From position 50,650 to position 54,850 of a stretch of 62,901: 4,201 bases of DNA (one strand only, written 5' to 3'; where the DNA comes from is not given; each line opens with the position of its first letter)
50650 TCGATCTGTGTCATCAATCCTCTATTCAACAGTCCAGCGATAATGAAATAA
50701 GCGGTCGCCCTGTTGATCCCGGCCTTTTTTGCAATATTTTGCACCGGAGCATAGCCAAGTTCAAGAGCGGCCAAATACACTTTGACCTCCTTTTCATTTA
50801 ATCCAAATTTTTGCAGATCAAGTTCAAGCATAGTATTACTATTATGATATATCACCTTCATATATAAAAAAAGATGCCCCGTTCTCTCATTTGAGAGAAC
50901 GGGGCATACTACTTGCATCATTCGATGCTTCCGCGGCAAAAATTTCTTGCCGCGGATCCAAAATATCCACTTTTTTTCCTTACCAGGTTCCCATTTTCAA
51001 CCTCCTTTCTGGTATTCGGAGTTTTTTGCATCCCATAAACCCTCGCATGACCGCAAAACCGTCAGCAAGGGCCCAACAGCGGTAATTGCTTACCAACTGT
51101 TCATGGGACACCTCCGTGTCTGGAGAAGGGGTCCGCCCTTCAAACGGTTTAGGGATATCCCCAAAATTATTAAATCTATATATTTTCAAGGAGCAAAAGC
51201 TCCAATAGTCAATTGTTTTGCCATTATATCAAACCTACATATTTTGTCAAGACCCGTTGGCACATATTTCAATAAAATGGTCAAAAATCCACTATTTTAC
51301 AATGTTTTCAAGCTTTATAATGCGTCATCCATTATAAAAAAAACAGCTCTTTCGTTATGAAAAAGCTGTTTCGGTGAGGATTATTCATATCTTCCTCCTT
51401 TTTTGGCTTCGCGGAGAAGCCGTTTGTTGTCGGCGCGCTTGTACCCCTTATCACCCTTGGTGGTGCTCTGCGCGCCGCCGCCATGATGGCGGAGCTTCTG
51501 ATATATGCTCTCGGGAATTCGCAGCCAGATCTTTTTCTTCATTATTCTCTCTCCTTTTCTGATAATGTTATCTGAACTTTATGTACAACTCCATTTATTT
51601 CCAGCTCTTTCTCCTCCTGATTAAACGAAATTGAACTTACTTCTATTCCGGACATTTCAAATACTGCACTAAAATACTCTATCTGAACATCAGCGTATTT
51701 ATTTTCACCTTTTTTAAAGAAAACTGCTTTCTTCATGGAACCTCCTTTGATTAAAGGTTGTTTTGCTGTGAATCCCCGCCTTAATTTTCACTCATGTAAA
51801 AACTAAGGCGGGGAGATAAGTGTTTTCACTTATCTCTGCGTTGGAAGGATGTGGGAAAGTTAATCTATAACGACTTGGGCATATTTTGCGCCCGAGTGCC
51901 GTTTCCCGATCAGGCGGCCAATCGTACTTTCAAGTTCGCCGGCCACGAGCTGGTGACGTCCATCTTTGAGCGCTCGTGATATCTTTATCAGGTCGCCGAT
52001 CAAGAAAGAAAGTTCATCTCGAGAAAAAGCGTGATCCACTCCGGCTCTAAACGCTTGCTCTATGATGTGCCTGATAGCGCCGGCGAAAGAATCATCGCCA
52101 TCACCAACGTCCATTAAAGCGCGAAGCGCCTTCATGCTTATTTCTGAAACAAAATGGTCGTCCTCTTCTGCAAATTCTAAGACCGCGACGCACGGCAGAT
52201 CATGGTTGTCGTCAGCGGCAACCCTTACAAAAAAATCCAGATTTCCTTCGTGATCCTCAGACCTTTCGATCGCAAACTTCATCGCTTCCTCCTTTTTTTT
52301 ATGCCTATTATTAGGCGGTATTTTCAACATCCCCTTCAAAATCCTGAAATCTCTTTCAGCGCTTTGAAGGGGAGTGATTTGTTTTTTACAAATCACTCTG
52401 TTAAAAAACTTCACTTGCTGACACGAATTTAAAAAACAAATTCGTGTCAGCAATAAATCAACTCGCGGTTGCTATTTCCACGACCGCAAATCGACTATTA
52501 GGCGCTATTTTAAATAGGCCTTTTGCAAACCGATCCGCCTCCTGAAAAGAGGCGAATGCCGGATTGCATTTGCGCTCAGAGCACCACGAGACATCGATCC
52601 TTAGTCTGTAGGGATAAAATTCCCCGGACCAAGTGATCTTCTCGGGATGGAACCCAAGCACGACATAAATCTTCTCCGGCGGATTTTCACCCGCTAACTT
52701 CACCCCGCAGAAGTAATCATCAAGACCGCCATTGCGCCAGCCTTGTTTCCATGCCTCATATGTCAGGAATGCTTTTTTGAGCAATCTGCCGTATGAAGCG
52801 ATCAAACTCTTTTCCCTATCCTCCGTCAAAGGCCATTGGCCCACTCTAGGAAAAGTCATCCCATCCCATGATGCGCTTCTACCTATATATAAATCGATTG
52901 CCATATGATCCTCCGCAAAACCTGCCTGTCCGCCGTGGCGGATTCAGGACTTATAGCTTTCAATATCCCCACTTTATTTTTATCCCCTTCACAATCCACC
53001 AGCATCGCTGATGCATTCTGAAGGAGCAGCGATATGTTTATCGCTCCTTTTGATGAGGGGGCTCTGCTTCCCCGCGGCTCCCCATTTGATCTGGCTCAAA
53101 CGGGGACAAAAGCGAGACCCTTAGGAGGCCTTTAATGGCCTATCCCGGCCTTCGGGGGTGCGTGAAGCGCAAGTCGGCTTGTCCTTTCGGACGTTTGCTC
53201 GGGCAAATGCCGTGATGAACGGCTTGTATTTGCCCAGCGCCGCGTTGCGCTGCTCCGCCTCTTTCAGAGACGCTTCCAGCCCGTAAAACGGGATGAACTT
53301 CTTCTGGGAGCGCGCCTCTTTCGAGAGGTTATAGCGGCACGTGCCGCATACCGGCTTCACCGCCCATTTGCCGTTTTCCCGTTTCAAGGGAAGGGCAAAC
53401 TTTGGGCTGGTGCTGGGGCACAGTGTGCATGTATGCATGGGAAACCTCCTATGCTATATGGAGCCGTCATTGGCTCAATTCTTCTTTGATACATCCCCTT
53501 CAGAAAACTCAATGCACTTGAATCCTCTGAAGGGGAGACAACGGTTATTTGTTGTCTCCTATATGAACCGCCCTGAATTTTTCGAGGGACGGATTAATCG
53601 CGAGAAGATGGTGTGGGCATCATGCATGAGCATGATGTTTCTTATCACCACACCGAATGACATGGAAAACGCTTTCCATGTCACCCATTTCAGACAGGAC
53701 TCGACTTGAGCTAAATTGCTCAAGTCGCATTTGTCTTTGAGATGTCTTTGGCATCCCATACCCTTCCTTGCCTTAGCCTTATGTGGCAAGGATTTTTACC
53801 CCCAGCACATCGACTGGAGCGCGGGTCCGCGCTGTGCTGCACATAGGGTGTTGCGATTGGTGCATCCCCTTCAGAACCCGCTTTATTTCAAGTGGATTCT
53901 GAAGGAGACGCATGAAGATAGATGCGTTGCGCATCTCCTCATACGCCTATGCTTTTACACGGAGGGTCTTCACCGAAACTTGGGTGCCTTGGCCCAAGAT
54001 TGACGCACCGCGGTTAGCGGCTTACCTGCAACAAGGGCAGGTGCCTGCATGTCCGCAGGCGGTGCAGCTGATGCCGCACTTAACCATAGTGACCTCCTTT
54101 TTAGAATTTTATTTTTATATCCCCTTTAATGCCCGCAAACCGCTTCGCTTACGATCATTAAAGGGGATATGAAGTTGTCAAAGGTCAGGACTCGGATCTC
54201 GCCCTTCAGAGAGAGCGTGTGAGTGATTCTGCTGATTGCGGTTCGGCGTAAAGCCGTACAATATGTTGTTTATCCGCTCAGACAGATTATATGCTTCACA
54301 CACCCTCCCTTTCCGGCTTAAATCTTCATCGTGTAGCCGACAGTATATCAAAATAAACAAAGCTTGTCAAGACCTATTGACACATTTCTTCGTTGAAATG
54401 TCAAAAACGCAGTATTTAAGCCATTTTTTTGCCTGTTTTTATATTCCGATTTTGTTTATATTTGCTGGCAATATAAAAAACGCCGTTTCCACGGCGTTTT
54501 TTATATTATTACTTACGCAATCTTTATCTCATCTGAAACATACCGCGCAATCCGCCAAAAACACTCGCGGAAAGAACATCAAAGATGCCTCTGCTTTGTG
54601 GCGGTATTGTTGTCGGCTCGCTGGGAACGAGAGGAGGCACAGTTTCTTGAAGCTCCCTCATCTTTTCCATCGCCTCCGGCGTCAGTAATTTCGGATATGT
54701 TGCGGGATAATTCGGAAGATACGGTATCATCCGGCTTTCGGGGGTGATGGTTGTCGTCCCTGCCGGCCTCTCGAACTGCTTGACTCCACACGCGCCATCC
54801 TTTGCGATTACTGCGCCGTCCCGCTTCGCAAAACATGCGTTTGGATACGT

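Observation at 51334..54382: Cassette-array-like operon: a consensus promoter with palindromic operator drives seven small ORFs, each preceded by a conserved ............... hairpin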

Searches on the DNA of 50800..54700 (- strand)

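Call 5: search_rna_families(source=window, start=50800, end=54700, threshold=evalue, max_evalue=10, show_alignments=5)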
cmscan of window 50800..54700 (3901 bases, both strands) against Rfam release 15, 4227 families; matches with E-value up to 10: 29.
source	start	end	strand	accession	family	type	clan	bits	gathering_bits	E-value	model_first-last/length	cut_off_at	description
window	54400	54506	+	RF02449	ncr1015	Gene; sRNA;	-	32.1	60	0.069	1-121/121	no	Bacillus sRNA ncr1015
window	51714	51834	-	RF01859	Phe_leader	Cis-reg; leader;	-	31.1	55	0.021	1-125/125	no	Phenylalanine leader peptide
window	50829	50906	+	RF02822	Srn266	Gene; sRNA;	-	28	63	0.15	1-112/112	no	Streptococcus RNA 266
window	54468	54537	-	RF02074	STnc240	Gene; sRNA;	-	25.8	55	0.98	1-77/77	no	Enterobacterial sRNA STnc240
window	51336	51424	-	RF00515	PyrR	Cis-reg;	-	24.4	54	2.8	1-115/115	no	PyrR binding site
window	53017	53055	+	RF03474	mir-4766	Gene; miRNA;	-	23.2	72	0.3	1-56/56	no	mir-4766 microRNA precursor family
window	54473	54530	-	RF02427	SpF10_sRNA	Gene; sRNA;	-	23.1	60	0.39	1-57/57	no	Streptococcus sRNA SpF10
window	54448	54529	+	RF01770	rimP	Cis-reg; leader;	-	23.1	47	1.5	1-102/102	no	Gammaprotebacteria rimP leader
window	54469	54599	-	RF02053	STnc430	Gene; sRNA;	-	22.6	47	2.3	1-162/162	no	Enterobacterial sRNA STnc430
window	54442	54506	+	RF01859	Phe_leader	Cis-reg; leader;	-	22.5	55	1.6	1-125/125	no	Phenylalanine leader peptide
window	52359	52409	-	RF02262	MAT2A_C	Cis-reg;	-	22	47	0.37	1-52/52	no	MAT2A 3'UTR stem loop C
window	54472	54531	-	RF02891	AgrB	Gene; antisense;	-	21.3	40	2.6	1-84/84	no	ArsR-gov region gene B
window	54475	54539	-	RF02747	FtrA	Gene; sRNA;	-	21.1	134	9.9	1-111/111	no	Francisella sRNA A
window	54474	54550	-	RF00370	sroD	Gene; sRNA;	-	20.9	50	0.85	1-86/86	no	sroD RNA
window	53640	53727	-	RF00412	SNORA21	Gene; snRNA; snoRNA; HACA-box;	CL00031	20.7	80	0.48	1-136/136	no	Small nucleolar RNA SNORA21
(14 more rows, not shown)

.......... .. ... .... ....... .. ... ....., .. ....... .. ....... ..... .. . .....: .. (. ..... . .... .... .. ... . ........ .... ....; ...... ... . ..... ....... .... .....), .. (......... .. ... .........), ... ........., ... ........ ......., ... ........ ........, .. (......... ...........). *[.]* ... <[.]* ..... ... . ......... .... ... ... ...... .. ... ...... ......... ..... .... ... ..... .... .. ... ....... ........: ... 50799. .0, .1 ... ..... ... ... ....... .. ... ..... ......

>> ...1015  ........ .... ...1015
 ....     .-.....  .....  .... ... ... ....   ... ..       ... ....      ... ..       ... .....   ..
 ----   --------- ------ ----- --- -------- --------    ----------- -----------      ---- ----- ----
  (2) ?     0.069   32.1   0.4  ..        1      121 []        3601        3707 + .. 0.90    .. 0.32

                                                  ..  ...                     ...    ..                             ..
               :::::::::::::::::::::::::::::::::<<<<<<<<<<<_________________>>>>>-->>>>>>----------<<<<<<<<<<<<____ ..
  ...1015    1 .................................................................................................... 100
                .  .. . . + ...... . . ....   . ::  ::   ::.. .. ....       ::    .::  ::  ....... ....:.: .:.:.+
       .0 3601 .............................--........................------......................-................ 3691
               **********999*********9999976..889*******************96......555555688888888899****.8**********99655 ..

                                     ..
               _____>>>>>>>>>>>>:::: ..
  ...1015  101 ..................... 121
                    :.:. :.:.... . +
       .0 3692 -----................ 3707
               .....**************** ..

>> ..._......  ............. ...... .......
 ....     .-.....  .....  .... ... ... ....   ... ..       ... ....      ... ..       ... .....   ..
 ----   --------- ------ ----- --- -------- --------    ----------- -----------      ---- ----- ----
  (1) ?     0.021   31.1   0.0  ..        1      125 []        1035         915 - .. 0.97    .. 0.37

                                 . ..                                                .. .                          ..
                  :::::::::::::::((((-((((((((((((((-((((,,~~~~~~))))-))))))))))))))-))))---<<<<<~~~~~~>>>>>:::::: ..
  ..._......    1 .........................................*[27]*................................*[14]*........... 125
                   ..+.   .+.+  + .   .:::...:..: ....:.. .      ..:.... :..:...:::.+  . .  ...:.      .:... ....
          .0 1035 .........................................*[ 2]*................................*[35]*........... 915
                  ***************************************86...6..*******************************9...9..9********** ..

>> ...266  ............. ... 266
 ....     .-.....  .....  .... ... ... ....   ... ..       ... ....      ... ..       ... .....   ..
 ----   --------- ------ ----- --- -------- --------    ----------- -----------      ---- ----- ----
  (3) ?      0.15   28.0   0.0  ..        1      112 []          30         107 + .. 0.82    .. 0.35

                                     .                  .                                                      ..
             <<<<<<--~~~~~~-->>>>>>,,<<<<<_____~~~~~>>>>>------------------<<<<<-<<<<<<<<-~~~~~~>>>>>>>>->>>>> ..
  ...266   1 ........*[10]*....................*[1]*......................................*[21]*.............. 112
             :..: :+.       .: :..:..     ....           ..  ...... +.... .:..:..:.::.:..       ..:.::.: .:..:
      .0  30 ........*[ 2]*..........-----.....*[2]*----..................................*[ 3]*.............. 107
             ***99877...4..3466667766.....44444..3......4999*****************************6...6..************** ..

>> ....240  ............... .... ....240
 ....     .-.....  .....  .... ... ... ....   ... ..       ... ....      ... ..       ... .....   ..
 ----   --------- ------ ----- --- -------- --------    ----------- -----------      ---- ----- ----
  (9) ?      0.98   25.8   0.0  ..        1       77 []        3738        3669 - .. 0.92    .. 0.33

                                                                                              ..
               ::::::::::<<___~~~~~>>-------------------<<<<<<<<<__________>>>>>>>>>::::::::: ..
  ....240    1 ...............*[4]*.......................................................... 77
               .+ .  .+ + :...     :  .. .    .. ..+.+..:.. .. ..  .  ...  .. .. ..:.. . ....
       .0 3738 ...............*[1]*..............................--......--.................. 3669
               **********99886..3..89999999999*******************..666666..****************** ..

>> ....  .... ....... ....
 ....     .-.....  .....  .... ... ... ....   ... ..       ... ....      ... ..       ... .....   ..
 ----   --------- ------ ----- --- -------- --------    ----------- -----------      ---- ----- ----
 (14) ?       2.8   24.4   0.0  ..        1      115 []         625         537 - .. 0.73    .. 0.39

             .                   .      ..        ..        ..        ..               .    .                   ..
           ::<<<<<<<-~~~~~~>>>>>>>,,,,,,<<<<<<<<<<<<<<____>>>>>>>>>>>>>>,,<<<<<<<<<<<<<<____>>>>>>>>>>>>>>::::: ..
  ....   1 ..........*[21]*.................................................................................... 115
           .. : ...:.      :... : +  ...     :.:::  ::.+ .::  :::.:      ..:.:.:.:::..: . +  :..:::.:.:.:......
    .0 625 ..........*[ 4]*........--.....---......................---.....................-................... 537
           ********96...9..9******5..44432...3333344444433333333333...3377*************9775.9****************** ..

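Call 31: search_rna_families(sources=[L046, L043, L050, L051, L044], threshold=gathering)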
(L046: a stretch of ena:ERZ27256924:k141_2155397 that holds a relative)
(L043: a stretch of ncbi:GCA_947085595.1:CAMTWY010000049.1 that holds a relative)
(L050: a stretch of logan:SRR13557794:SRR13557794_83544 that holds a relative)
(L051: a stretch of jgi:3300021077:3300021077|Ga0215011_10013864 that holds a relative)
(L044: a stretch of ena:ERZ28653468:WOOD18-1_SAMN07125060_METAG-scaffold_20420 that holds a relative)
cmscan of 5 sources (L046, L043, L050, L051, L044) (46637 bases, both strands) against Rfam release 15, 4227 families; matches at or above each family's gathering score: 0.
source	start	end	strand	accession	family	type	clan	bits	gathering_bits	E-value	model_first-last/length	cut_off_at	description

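Call 32: search_rna_families(source=L046, start=3800, end=11100, threshold=evalue, max_evalue=0.5)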
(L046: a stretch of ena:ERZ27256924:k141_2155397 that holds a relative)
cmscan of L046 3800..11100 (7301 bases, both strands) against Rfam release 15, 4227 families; matches with E-value up to 0.5: 5.
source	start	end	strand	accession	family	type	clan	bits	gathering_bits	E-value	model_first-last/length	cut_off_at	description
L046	7916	8012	+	RF02526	SSRC34_1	Gene; sRNA;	-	31.7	64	0.17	1-128/128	no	Streptococcus sRNA SSRC34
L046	4762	4863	+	RF00515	PyrR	Cis-reg;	-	31.3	54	0.26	1-115/115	no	PyrR binding site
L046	6192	6262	+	RF02432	SpF25_sRNA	Gene; sRNA;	-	27.3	48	0.34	1-102/102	no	Streptococcus sRNA SpF25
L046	5591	5633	-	RF00752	mir-14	Gene; miRNA;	-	23.4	53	0.2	1-63/63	no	mir-14 microRNA precursor family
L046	7912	7956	-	RF00752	mir-14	Gene; miRNA;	-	23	53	0.26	1-63/63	no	mir-14 microRNA precursor family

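Call 59: build_rna_model(alignment_id=A2, structure=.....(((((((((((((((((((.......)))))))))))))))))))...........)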
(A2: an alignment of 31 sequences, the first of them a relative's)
Model R1 built from alignment A2 (31 sequences, 61 columns); structure: as given.
model positions 56; base pairs 19; branch points 0; effective number of sequences 31; information 0.984 bits per position. Calibrated on 0.2 Mb of random sequence (short: E-values are rough).
structure used (alignment columns):
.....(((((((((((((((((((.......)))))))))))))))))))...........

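Call 60: search_with_rna_model(model_id=R1, sources=[window, L043, L046, L050, L051, L052, L053, L054, L055, L056, L057, L058, L059], max_evalue=1, make_alignment=true)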
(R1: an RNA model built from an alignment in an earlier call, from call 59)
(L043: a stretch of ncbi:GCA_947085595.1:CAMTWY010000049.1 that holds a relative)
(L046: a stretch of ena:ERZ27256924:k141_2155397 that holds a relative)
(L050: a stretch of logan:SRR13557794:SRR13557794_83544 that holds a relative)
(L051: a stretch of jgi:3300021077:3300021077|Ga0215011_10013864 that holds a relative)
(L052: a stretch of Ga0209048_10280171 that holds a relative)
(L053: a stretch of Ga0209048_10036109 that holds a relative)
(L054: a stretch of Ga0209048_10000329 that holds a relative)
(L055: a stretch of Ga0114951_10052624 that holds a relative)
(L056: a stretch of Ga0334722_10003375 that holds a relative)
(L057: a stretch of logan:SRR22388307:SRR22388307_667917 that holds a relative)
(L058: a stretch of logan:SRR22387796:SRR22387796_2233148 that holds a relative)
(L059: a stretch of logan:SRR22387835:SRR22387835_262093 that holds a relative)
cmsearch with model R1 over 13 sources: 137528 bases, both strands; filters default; matches with E-value up to 1: 93.
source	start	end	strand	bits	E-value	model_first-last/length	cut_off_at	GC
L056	8419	8474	+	69.1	7.9e-20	1-56/56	no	0.29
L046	6219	6275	+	68.1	1.7e-19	1-56/56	no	0.26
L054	8945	9000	+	66.7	5e-19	1-56/56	no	0.34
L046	6821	6876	+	66.6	5.4e-19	1-56/56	no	0.29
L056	9259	9314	+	66.3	6.7e-19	1-56/56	no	0.29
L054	6685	6740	+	66.1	8e-19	1-56/56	no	0.32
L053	1753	1808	+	64.7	2.2e-18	1-56/56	no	0.27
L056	9921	9976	+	64.3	3e-18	1-56/56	no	0.32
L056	10497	10554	+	63.8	4.4e-18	1-56/56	no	0.26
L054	9904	9959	+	63.3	6.4e-18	1-56/56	no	0.27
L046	9760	9815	+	62.8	9.3e-18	1-56/56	no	0.25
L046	7942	7996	+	61.7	2.2e-17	1-56/56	no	0.25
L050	2278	2335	+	60.9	4.2e-17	1-56/56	no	0.21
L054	10468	10524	+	59.9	8.7e-17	1-56/56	no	0.23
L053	921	975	+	59.5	1.2e-16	1-56/56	no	0.25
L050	3738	3795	+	59.4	1.2e-16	1-56/56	no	0.21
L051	819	876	+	59.4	1.2e-16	1-56/56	no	0.21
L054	7352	7406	+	58.6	2.3e-16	1-56/56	no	0.29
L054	8018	8073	+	58.5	2.5e-16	1-56/56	no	0.38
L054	11630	11685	+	57.5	5.6e-16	1-56/56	no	0.36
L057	1756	1811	+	57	7.7e-16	1-56/56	no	0.46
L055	1527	1585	+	55.3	2.8e-15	1-56/56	no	0.24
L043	686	741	+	55.3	2.9e-15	1-56/56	no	0.39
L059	1352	1407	+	55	3.6e-15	1-56/56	no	0.43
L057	372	427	+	54.5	5.1e-15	1-56/56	no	0.43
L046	8974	9029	+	54.2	6.5e-15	1-56/56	no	0.3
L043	1830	1885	+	53.2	1.4e-14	1-56/56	no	0.45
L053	2317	2374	+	53.2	1.4e-14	1-56/56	no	0.43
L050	4490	4548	+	52.3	2.8e-14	1-56/56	no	0.22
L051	1571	1629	+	52.3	2.8e-14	1-56/56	no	0.22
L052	463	520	+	52.1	3.4e-14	1-56/56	no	0.43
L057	15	71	+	50.3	1.3e-13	1-56/56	no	0.4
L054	13048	13104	+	46.6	2.2e-12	1-56/56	no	0.32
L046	10341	10395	+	45.3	6e-12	1-56/56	no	0.45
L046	5619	5722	+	42.9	3.6e-11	1-56/56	no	0.48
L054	6109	6175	+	41.4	1.1e-10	1-56/56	no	0.4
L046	5275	5341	+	36.9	3.6e-09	1-56/56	no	0.4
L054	13052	13094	-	34.4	2.3e-08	5-46/56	no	0.3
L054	9898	9953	-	33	6.9e-08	1-56/56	no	0.27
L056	9253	9308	-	31.4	2.3e-07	1-56/56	no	0.36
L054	1583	1632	+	29.9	7.4e-07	5-53/56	no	0.32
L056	10504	10541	-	29.8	8e-07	8-43/56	no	0.18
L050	3745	3782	-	29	1.4e-06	8-43/56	no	0.16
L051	826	863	-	29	1.4e-06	8-43/56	no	0.16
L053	915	969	-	28.6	1.9e-06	1-56/56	no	0.27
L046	7936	7990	-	27.8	3.4e-06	1-56/56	no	0.27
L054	8012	8067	-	27.6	4e-06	1-56/56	no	0.38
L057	1750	1805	-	27.6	4.2e-06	1-56/56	no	0.43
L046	6213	6269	-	27.5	4.5e-06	1-56/56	no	0.28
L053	1747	1802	-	27.4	4.6e-06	1-56/56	no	0.29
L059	1346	1401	-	27.3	5.1e-06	1-56/56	no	0.43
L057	881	939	+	27.2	5.6e-06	1-56/56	no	0.47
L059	1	42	+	27.1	6e-06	15-56/56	5'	0.36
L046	9767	9802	-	26.6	8.6e-06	8-43/56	no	0.22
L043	1824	1879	-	25.7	1.7e-05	1-56/56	no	0.41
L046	8968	9023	-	24.9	3.3e-05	1-56/56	no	0.3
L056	9915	9970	-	24.3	5.1e-05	1-56/56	no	0.36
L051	2694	2770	+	24.2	5.6e-05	1-56/56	no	0.18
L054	1573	1629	-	24.1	5.7e-05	1-56/56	no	0.37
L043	680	735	-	23.6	8.8e-05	1-56/56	no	0.41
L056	8413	8468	-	23.2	0.00012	1-56/56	no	0.36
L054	7346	7400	-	22.3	0.00024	1-56/56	no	0.33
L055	1078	1148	+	22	0.00029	1-56/56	no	0.18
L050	2285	2322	-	22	0.0003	8-43/56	no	0.16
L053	377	442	+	21.9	0.00032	1-56/56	no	0.39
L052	922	978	+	21.6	0.00039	1-56/56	no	0.32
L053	2776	2832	+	20.9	0.00069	1-56/56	no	0.32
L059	470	528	+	20.8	0.00072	1-56/56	no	0.47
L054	11007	11063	+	20.7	0.00081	1-56/56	no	0.3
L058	960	1012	-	20.5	0.0009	1-56/56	no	0.32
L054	8939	8994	-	20.1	0.0012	1-56/56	no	0.34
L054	10475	10511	-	20.1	0.0013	8-43/56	no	0.16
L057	376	417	-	18.1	0.0059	5-46/56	no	0.48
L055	1534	1572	-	17.6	0.0086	8-43/56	no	0.18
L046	6815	6870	-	16.4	0.02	1-56/56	no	0.34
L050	4497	4535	-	15.9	0.031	8-43/56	no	0.21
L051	1578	1616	-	15.9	0.031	8-43/56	no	0.21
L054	1062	1096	+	15.8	0.033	9-42/56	no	0.2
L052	459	510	-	14.9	0.067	5-54/56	no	0.44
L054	11636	11673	-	13.5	0.18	7-44/56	no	0.32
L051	2972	3036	+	12.5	0.4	1-56/56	no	0.25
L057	24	56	-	11.6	0.8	10-41/56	no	0.3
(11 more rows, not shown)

Alignment A3: 93 matches aligned to the model, 115 columns, each read 5' to 3' on its own strand. Consensus structure (alignment columns), stored with it:
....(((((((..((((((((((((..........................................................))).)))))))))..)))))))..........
